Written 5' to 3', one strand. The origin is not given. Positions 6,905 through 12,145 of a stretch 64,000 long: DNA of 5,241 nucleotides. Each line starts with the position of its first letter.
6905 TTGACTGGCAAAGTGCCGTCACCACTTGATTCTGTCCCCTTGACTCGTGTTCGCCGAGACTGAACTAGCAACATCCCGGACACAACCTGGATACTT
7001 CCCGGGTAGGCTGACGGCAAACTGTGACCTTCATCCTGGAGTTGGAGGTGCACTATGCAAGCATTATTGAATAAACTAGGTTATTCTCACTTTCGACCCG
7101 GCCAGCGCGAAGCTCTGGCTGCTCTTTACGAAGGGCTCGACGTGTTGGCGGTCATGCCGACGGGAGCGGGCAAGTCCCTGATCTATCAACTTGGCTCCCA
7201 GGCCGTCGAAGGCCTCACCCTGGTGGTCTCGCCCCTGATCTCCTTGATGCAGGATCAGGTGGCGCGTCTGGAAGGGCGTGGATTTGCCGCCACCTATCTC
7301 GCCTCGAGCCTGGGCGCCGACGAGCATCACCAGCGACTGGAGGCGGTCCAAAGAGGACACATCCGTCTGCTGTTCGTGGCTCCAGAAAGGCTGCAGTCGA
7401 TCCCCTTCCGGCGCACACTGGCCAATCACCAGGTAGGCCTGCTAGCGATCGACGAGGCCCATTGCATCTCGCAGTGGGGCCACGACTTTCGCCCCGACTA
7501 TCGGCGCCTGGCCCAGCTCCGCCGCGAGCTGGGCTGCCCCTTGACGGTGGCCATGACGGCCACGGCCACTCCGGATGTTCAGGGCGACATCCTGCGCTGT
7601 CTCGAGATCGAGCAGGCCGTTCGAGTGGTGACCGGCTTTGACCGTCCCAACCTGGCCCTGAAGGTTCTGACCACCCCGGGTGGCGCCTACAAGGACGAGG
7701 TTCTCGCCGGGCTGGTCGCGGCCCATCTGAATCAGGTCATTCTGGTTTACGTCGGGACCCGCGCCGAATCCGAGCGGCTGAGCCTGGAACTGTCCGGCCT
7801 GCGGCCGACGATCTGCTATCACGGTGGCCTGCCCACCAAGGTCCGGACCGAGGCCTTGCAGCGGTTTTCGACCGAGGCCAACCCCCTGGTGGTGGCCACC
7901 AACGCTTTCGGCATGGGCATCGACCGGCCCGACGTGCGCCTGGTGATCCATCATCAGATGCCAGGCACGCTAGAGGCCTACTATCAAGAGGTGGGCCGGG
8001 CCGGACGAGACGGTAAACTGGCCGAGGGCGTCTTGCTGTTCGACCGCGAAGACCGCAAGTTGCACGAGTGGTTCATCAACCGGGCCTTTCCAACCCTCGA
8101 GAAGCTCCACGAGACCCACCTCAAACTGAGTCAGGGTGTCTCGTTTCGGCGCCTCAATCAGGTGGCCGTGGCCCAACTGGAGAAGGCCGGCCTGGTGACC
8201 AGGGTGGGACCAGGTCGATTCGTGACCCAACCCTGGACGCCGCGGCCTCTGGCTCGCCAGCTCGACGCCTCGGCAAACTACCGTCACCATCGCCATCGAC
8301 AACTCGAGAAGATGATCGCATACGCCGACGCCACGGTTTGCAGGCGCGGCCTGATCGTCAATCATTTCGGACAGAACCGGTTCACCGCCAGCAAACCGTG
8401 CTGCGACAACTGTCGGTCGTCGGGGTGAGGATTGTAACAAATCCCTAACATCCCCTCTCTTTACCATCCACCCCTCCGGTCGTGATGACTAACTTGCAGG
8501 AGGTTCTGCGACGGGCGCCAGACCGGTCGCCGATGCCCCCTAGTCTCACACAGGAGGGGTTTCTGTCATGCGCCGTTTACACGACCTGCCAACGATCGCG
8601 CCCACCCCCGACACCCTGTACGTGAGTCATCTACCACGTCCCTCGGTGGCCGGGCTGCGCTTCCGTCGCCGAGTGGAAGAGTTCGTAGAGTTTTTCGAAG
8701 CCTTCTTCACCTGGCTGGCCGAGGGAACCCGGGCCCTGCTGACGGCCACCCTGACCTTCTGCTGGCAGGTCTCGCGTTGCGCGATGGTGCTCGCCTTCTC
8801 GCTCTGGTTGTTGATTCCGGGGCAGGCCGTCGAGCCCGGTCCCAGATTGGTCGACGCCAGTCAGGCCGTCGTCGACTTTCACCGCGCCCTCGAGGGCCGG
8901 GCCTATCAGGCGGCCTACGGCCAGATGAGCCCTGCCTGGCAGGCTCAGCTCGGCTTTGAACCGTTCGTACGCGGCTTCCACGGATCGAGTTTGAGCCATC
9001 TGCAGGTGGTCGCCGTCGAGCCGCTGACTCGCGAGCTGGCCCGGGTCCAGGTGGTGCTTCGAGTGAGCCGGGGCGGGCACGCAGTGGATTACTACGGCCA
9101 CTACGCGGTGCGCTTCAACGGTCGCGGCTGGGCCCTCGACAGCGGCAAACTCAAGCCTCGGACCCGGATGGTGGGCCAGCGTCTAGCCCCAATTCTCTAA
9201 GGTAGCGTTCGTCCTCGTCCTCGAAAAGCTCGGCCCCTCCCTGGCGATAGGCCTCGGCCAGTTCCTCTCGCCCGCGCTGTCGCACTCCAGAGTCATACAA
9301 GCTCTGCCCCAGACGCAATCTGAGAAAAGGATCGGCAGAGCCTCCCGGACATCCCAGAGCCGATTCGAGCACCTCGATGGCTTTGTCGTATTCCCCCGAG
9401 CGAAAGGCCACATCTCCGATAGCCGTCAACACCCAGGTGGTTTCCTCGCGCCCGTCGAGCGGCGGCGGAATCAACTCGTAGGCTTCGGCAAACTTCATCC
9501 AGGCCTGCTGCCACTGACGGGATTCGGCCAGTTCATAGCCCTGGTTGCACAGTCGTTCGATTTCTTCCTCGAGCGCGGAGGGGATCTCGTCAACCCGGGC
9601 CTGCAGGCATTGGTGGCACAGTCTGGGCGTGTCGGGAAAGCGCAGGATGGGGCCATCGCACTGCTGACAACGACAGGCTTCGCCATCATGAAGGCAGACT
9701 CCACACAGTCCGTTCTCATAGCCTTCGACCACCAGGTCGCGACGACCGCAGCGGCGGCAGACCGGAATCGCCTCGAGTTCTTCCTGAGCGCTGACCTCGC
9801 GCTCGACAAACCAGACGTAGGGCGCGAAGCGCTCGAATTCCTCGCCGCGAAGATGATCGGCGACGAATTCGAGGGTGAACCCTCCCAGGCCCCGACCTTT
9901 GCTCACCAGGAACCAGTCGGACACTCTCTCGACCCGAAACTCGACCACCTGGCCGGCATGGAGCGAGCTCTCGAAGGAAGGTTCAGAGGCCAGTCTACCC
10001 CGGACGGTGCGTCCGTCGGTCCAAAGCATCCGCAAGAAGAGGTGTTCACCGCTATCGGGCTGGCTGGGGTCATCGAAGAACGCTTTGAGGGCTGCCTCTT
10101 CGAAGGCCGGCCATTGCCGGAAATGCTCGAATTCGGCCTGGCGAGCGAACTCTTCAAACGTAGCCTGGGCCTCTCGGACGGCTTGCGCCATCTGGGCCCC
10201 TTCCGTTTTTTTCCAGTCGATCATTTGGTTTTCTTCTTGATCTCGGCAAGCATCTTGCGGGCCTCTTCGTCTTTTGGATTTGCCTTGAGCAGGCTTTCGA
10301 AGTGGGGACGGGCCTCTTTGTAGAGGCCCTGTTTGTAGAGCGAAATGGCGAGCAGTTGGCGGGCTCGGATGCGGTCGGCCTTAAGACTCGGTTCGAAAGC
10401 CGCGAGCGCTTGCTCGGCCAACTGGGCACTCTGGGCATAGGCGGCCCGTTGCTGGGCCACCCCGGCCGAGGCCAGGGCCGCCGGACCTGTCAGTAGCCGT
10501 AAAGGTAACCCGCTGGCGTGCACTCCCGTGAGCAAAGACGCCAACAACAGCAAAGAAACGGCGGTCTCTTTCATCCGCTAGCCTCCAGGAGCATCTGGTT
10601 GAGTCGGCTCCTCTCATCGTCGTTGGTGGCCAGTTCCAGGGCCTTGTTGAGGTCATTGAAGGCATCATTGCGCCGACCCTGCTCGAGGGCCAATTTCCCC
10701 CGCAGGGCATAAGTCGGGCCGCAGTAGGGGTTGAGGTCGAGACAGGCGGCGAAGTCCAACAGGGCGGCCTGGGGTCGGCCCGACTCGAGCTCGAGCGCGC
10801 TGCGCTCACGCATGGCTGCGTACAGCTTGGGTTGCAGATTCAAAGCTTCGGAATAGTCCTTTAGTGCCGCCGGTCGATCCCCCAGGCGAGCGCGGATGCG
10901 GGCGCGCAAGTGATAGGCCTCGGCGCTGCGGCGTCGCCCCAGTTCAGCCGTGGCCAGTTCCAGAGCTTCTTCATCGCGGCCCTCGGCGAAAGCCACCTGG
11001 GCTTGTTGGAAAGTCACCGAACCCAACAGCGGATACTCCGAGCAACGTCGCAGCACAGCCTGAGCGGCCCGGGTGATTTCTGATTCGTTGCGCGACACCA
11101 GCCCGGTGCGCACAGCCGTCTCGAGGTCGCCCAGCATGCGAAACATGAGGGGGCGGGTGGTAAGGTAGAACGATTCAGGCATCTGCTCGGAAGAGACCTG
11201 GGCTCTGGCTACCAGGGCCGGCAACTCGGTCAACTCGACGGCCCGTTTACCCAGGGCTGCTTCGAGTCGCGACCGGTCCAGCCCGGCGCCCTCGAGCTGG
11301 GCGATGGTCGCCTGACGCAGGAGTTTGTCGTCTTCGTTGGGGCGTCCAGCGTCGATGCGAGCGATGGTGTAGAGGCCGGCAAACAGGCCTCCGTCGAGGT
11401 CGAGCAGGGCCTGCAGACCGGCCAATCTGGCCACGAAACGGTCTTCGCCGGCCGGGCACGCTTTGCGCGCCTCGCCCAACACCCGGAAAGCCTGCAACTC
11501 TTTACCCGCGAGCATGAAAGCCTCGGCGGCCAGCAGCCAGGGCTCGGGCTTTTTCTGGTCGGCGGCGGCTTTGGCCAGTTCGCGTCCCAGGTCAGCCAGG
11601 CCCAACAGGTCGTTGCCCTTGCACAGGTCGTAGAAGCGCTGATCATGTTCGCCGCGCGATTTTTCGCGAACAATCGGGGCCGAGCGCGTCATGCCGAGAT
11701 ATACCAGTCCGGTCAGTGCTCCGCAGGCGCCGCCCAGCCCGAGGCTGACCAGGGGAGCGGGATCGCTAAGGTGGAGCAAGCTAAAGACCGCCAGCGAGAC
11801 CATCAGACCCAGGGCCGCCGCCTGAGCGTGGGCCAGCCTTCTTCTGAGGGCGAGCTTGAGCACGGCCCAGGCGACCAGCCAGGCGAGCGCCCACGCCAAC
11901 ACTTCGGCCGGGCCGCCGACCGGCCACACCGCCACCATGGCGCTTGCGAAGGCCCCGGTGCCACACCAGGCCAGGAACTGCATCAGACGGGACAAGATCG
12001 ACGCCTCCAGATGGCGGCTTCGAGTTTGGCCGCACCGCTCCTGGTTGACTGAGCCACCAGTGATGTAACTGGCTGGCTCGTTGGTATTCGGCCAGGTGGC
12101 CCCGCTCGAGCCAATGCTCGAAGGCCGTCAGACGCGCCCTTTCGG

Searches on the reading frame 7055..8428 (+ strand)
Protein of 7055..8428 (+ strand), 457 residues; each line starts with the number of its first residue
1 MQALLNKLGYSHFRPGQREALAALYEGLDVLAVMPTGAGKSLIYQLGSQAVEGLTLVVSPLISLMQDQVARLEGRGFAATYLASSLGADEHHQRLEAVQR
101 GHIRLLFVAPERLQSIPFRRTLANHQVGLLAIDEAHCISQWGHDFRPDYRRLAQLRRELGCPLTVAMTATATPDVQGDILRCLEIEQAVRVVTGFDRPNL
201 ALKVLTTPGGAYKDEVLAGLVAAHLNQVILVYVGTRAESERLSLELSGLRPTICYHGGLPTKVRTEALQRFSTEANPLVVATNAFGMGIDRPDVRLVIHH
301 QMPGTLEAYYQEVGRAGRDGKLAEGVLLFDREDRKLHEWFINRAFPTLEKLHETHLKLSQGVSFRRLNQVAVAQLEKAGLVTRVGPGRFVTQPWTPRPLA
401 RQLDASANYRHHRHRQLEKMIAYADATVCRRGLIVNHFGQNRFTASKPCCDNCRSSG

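Call 20: search_protein_families(library=pfam, proteins=[window:7055-8428:+], max_evalue=0.001)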
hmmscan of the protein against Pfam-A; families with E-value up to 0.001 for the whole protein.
window:7055-8428:+ (457 aa): 4 families
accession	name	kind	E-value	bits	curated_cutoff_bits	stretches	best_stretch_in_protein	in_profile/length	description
PF00270.35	DEAD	-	1.4e-26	93.7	26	1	14-175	1-164/167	DEAD/DEAH box helicase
PF00271.37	Helicase_C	-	6.8e-22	78.2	23.5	1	214-320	3-110/110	Helicase conserved C-terminal domain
PF16124.10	RecQ_Zn_bind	-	3.6e-11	44.1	25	1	404-454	15-66/66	RecQ zinc-binding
PF04851.21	ResIII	-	3.1e-07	30.9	22.5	1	13-170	4-161/164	Type III restriction enzyme, res subunit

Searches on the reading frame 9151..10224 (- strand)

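Call 20: search_protein_families(library=pfam, proteins=[window:9151-10224:-], max_evalue=0.001)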
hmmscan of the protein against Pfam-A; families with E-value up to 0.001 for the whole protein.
window:9151-10224:- (357 aa): 3 families
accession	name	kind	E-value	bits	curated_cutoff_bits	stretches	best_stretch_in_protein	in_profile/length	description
PF10077.14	DUF2314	-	4.9e-23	82.2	22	1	11-133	3-126/134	Uncharacterized protein conserved in bacteria (DUF2314)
PF13424.12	TPR_12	-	0.00016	22.2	30.1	1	235-290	16-72/77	Tetratricopeptide repeat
PF07719.23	TPR_2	-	0.00097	19.5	27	0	266-290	4-28/34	Tetratricopeptide repeat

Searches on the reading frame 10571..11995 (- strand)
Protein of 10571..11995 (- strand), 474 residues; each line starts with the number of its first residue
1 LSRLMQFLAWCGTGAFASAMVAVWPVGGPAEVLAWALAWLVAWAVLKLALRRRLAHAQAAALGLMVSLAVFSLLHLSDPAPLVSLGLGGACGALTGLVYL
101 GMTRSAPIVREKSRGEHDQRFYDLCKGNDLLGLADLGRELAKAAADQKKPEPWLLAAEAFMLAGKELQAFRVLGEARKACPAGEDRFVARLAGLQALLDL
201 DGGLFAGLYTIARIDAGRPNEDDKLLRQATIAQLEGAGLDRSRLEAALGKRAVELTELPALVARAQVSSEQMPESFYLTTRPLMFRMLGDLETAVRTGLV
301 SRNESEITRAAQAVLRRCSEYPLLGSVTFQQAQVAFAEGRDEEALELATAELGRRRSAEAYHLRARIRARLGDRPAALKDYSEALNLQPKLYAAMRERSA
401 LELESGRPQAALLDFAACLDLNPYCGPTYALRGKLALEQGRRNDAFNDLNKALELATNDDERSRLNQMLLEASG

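Call 20: search_protein_families(library=pfam, proteins=[window:10571-11995:-], max_evalue=0.001)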
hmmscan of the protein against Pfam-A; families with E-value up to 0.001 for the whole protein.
window:10571-11995:- (474 aa): 6 families
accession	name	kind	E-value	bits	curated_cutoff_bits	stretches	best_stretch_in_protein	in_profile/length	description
PF07719.23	TPR_2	-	1.1e-10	41.2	27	1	358-390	1-33/34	Tetratricopeptide repeat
PF00515.34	TPR_1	-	1e-07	31.9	27.8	0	358-390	1-33/34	Tetratricopeptide repeat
PF13181.12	TPR_8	-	1.3e-07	31.6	25.7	0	358-390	1-33/34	Tetratricopeptide repeat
PF13424.12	TPR_12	-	1.2e-06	29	30.1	1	323-389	8-76/77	Tetratricopeptide repeat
PF13371.12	TPR_9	-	2e-06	28.1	35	1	364-423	2-60/73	Tetratricopeptide repeat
PF10516.15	SHNi-TPR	-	2.2e-05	24.3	21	0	375-393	18-36/38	SHNi-TPR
